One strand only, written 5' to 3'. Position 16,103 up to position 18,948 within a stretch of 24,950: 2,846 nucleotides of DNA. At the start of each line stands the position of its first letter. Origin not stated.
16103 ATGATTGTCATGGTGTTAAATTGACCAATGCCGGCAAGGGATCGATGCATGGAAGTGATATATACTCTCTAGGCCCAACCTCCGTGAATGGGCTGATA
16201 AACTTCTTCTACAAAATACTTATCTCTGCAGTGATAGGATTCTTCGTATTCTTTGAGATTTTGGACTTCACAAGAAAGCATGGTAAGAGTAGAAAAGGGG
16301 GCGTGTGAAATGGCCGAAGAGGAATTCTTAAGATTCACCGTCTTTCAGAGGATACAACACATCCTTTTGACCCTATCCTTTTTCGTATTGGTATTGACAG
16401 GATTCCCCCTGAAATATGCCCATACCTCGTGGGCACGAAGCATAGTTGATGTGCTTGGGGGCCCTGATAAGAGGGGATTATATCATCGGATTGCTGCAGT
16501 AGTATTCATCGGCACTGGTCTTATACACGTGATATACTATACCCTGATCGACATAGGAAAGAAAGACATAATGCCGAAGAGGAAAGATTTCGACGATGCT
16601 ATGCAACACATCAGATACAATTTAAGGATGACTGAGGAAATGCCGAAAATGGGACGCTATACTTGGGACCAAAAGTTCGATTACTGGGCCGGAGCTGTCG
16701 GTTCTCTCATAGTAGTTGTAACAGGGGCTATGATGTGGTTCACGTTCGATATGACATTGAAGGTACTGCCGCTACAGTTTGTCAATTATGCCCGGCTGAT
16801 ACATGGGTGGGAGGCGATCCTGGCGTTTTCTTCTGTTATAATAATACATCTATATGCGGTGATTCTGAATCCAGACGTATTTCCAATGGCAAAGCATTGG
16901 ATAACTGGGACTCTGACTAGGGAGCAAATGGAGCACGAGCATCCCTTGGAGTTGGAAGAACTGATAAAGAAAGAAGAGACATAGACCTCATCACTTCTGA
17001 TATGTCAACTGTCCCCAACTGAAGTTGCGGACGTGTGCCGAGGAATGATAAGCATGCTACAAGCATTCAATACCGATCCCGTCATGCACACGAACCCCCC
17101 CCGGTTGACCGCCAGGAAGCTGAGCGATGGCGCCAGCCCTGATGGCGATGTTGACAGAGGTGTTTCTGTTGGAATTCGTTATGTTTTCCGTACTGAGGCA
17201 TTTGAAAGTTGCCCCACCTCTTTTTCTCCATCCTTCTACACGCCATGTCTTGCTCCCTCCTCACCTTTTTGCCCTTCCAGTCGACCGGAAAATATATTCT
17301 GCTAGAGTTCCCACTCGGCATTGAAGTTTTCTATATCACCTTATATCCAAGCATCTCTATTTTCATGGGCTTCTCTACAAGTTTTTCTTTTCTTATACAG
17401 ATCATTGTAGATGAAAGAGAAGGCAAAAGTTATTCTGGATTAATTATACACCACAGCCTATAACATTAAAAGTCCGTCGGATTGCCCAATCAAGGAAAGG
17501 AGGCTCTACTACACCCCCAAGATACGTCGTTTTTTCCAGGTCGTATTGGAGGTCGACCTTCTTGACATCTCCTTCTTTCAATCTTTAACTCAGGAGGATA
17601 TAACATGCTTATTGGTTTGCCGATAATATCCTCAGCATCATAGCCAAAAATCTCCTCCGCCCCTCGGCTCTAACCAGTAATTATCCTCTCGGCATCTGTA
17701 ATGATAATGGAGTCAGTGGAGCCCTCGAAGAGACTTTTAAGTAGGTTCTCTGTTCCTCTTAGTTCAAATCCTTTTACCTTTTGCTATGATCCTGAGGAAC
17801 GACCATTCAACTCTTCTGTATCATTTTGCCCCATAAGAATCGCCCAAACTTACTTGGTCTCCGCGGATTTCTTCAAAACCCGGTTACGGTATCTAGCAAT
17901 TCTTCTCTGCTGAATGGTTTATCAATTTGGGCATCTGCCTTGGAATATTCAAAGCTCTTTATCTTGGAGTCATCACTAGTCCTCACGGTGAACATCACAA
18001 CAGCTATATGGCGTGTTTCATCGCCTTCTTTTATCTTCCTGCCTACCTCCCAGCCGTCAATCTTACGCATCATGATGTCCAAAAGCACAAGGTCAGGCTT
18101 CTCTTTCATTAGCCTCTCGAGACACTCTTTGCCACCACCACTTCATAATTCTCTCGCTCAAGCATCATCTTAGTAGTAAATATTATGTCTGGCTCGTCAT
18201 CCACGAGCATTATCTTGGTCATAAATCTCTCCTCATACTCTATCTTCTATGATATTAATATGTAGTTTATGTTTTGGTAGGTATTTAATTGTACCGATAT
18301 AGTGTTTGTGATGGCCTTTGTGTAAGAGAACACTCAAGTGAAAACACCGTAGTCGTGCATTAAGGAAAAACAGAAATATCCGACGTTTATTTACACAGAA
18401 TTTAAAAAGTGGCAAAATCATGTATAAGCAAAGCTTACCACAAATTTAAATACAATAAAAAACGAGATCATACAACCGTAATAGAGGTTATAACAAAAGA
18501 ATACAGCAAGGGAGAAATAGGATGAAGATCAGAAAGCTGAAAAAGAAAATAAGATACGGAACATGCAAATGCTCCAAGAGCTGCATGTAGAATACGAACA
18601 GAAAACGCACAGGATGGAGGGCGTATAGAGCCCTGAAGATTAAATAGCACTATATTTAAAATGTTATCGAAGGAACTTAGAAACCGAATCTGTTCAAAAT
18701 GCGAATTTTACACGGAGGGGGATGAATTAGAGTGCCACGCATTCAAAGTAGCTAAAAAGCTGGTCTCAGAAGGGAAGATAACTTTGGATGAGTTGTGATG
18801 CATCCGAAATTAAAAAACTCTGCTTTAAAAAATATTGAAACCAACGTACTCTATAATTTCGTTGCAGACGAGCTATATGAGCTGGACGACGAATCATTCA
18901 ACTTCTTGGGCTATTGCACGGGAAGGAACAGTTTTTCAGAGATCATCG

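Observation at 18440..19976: Candidate archaeal RiPP-type locus: two unannotated small Cys peptides and a PqqD-RRE/radical-SAM/SPASM maturase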

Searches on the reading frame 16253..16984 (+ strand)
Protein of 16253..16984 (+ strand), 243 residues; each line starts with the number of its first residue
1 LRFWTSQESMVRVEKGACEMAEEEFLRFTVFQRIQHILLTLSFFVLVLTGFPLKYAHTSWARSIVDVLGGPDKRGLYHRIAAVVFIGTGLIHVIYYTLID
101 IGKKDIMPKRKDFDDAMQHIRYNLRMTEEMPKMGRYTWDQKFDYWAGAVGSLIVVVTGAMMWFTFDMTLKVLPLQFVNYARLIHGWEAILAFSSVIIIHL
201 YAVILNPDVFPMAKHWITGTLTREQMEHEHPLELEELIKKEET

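Call 44: search_protein_families(library=pfam, proteins=[window:16253-16984:+], max_evalue=0.001)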
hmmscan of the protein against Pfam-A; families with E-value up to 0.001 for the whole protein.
window:16253-16984:+ (243 aa): 2 families
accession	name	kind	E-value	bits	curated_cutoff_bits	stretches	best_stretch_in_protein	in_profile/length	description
PF01292.26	Ni_hydr_CYTB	-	2.3e-20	73.5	30.1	1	27-206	1-165/179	Prokaryotic cytochrome b561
PF14358.11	DUF4405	-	2e-05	25.4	26.7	1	36-95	3-64/66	Domain of unknown function (DUF4405)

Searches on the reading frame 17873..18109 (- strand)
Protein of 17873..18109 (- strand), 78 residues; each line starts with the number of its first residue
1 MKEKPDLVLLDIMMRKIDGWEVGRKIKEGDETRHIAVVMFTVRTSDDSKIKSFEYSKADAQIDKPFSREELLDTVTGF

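Call 44: search_protein_families(library=pfam, proteins=[window:17873-18109:-], max_evalue=0.001)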
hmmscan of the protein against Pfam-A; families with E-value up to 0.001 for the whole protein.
window:17873-18109:- (78 aa): 1 family
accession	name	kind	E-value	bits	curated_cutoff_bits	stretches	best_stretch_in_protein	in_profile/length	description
PF00072.30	Response_reg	-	5.2e-13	49.6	30.2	1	2-75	40-110/111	Response regulator receiver domain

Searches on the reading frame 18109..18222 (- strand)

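Call 44: search_protein_families(library=pfam, proteins=[window:18109-18222:-], max_evalue=0.001)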
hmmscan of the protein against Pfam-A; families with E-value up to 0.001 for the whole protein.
window:18109-18222:- (37 aa): 1 family
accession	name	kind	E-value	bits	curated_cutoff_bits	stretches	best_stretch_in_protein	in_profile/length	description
PF00072.30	Response_reg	-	0.00098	19.7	30.2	1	4-34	1-31/111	Response regulator receiver domain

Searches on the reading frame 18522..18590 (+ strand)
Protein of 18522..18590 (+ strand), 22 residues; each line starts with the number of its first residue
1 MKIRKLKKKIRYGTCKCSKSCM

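Call 3: search_protein_families(library=pfam, proteins=[window:18522-18590:+], max_evalue=1)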
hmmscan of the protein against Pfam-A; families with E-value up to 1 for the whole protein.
window:18522-18590:+ (22 aa): 0 families

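Call 4: search_protein_families(library=ncbifam, proteins=[window:18522-18590:+], max_evalue=1)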
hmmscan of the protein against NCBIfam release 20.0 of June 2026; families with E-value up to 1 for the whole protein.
window:18522-18590:+ (22 aa): 0 families

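Call 91: search_protein_families(library=pfam, proteins=[window:18522-18587:+], max_evalue=10)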
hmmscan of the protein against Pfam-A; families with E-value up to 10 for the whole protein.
seq(22 aa): 0 families

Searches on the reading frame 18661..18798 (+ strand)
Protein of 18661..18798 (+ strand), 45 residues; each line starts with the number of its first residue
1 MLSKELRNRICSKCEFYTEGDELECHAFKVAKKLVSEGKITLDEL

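Call 3: search_protein_families(library=pfam, proteins=[window:18661-18798:+], max_evalue=1)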
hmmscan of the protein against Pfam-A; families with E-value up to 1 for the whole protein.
window:18661-18798:+ (45 aa): 3 families
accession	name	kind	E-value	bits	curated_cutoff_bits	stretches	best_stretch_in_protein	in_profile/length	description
PF22746.1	SHOCT-like_DUF2089-C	-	0.029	14.4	27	1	32-44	7-19/32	SHOCT-like domain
PF01355.22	HIPIP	-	0.048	14.4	22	1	8-36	28-57/66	High potential iron-sulfur protein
PF10865.14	DUF2703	-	0.08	13.5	23.6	1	2-33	76-106/120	Domain of unknown function (DUF2703)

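Call 4: search_protein_families(library=ncbifam, proteins=[window:18661-18798:+], max_evalue=1)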
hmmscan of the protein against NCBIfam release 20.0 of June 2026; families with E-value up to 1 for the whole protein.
window:18661-18798:+ (45 aa): 0 families

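Call 31: find_homologous_proteins(query=window:18661-18795:+, max_evalue=0.01)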
Query window:18661-18795:+ (45 aa): 4 proteins with E <= 0.01 among 4 candidates.
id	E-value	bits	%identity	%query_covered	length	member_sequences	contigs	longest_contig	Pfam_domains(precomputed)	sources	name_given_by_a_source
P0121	8.1e-19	83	89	100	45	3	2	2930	-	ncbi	-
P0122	4.8e-17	77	87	100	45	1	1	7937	-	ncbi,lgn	ncbi:MAG: hypothetical protein ACE5J5_04100 [Candidatus Hydrothermarchaeales archaeon]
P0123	1.1e-16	76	84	100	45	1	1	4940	-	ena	-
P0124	1.9e-13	66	73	91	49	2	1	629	-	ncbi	-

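Call 33: find_homologous_proteins(query=A2, max_evalue=0.01)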
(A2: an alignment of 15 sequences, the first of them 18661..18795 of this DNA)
Query A2 (15 sequences) (45 aa, profile of the alignment): 354 proteins with E <= 0.01 among 893 candidates; the best 120 are listed.
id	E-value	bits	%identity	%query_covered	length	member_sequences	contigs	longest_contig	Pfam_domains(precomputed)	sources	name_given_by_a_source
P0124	2.7e-19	86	73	91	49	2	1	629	-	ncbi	-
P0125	1.4e-18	84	73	98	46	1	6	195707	-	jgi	jgi:hypothetical protein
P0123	3.5e-18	83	84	100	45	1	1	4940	-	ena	-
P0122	4.5e-18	82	87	100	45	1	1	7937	-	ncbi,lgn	ncbi:MAG: hypothetical protein ACE5J5_04100 [Candidatus Hydrothermarchaeales archaeon]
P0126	6.1e-18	82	64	96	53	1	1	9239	-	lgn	-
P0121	6.3e-18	82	89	100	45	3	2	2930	-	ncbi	-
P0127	1.0e-17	81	46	98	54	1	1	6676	-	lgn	-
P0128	1.0e-17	81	29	87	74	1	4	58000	-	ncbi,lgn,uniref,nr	ncbi:hypothetical protein [Candidatus Solincola tengchongensis]|uniref:hypothetical protein n=1 Tax=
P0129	1.0e-17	81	68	91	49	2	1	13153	-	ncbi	ncbi:MAG: hypothetical protein ACE5G7_00145 [Candidatus Hydrothermarchaeaceae archaeon]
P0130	1.1e-17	81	37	91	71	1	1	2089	-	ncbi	-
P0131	1.7e-17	80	43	80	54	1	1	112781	-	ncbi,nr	ncbi:MAG: hypothetical protein N3G78_06715 [Desulfobacterota bacterium]|nr:hypothetical protein [The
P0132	2.2e-17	80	50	98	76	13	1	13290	-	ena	-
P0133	2.2e-17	80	40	91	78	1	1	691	-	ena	-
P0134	2.3e-17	80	40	91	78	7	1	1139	-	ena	-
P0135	2.3e-17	80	46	73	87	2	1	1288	-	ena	-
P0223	6.4e-16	75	59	87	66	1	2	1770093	-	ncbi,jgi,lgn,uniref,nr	ncbi:hypothetical protein GAH_01108 [Geoglobus ahangari]|uniref:Uncharacterized protein n=1 Tax=Geog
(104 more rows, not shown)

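Call 40: predict_structure(alignment_id=A4)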
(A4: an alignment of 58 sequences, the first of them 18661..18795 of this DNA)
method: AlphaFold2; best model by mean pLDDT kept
length: 45 residues; sequences in the alignment: 58
mean_pLDDT: 90.6   pTM: 0.67
mean pLDDT of the five models: 90.6, 89.3, 88.3, 88.1, 86.7
residues with pLDDT >= 90: 34; 70-90: 9; 50-70: 2; < 50: 0
segments of 3 or more residues with pLDDT < 50: none
pLDDT, mean of each block of 10 residues (from residue 1): 85 90 92 96 91
secondary structure, 60 per line:
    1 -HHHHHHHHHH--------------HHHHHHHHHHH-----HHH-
elements in order: H2-11 H26-36

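Call 43: fold_search(model_id=the predicted structure, library=pdb)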
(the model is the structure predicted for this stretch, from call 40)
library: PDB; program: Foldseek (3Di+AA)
matches with E <= 10: 0; with E <= 0.001: 0
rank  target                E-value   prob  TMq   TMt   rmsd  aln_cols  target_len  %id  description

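Call 59: search_protein_representatives(alignment_id=A4)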
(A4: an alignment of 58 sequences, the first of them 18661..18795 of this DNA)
Query: 58 sequences, 72 profile positions. Proteins with E-value up to 0.001 (for the whole library): 173; up to 1e-10: 70; up to 1e-30: 0. The best 150 are listed.
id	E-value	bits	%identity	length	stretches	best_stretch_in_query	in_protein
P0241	1.3e-21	92.1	-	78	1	1-71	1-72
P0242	5.4e-20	86.9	-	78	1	3-70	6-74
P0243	1.8e-19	85.2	-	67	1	21-71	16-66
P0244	2.9e-19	84.6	-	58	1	18-71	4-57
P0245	3.2e-19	84.4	-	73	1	20-71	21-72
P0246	6.0e-19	83.5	-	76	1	2-71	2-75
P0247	6.2e-19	83.5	-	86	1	15-71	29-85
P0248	7.5e-19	83.2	-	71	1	7-71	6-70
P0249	1.5e-18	82.2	-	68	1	21-71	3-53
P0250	9.4e-18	79.7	-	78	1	14-70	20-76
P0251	1.5e-17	79.0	-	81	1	3-71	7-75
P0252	1.7e-17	78.9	-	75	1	2-70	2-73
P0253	5.3e-17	77.3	-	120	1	17-71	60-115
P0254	5.6e-17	77.2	-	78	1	3-70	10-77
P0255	6.1e-17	77.1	-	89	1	3-71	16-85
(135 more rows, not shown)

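Call 98: find_encoding_contigs(protein=P0223, flank=4000, max_places=2)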
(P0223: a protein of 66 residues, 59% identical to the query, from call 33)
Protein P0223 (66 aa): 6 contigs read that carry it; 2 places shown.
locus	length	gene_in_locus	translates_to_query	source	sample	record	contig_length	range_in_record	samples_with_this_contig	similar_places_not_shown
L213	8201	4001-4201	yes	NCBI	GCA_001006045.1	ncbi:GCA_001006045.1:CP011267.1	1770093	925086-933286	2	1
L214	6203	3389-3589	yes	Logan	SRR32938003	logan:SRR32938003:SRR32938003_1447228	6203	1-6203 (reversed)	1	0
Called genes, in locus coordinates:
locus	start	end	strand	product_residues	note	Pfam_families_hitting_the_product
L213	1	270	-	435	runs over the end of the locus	PF01368:DHH, PF02272:DHHA1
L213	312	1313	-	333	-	PF00296:Bac_luciferase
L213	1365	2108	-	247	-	PF20897:DUF6846, PF20755:DUF6834_C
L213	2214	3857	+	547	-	PF03483:B3_4 (weak), PF03484:B5, PF17759:tRNA_synthFbeta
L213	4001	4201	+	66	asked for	-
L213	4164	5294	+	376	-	PF13353:Fer4_12 (weak), PF04055:Radical_SAM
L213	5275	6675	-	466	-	PF07992:Pyr_redox_2, PF13738:Pyr_redox_3, PF00070:Pyr_redox, PF02852:Pyr_redox_dim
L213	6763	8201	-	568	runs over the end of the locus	PF00501:AMP-binding, PF13193:AMP-binding_C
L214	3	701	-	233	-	?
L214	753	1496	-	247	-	PF20897:DUF6846, PF20755:DUF6834_C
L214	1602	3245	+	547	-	PF03483:B3_4 (weak), PF03484:B5, PF17759:tRNA_synthFbeta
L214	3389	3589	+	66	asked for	-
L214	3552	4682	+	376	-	PF13353:Fer4_12 (weak), PF04055:Radical_SAM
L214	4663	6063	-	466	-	PF07992:Pyr_redox_2, PF13738:Pyr_redox_3, PF00070:Pyr_redox, PF02852:Pyr_redox_dim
